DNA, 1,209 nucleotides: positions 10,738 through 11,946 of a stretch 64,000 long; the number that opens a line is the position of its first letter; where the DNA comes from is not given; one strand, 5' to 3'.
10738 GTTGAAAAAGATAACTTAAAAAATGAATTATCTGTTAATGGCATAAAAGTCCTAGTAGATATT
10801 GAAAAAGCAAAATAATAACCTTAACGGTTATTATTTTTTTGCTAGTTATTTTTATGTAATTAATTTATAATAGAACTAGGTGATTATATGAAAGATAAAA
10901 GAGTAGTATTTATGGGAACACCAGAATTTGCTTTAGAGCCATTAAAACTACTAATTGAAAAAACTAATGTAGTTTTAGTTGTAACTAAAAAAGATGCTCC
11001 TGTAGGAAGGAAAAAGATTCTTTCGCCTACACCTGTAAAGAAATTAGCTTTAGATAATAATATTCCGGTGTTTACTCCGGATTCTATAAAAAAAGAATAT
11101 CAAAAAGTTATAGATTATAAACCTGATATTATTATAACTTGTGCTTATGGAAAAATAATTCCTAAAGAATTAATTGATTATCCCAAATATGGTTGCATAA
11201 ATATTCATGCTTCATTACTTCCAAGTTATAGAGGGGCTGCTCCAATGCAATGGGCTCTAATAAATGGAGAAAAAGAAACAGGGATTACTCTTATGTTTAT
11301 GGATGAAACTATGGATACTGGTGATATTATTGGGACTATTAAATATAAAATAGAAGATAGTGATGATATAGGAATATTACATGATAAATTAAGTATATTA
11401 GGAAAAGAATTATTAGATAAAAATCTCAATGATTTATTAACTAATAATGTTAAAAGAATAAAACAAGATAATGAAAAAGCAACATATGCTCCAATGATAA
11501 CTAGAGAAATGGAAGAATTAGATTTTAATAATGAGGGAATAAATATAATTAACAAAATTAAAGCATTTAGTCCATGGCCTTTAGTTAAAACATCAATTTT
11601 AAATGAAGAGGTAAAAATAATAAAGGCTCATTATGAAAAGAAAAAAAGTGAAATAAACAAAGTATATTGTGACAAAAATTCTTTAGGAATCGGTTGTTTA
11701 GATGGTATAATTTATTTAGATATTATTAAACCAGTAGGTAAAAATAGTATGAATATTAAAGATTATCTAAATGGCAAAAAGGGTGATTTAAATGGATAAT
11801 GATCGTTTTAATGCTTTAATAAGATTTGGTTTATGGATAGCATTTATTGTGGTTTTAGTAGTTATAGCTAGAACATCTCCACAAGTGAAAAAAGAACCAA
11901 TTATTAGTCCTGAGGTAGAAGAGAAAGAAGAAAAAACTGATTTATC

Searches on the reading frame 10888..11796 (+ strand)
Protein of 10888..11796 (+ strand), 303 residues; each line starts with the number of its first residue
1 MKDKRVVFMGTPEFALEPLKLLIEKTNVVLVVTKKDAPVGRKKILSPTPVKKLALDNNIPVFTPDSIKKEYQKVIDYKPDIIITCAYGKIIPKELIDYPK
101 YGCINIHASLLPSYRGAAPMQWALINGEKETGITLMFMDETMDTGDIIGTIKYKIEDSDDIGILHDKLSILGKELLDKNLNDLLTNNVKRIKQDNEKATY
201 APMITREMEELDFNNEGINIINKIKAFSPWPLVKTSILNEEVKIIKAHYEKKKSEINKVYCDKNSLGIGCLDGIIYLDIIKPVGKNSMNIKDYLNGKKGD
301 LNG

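Call 5: search_protein_families(library=pfam, proteins=[window:10888-11796:+], max_evalue=0.001)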
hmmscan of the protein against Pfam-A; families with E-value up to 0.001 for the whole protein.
window:10888-11796:+ (303 aa): 2 families
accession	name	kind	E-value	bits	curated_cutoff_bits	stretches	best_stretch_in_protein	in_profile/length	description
PF00551.24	Formyl_trans_N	-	1.7e-38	132.6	26.1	1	6-176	3-177/181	Formyl transferase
PF02911.23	Formyl_trans_C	-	2.4e-17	63.4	21.1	1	204-297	2-99/100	Formyl transferase, C-terminal domain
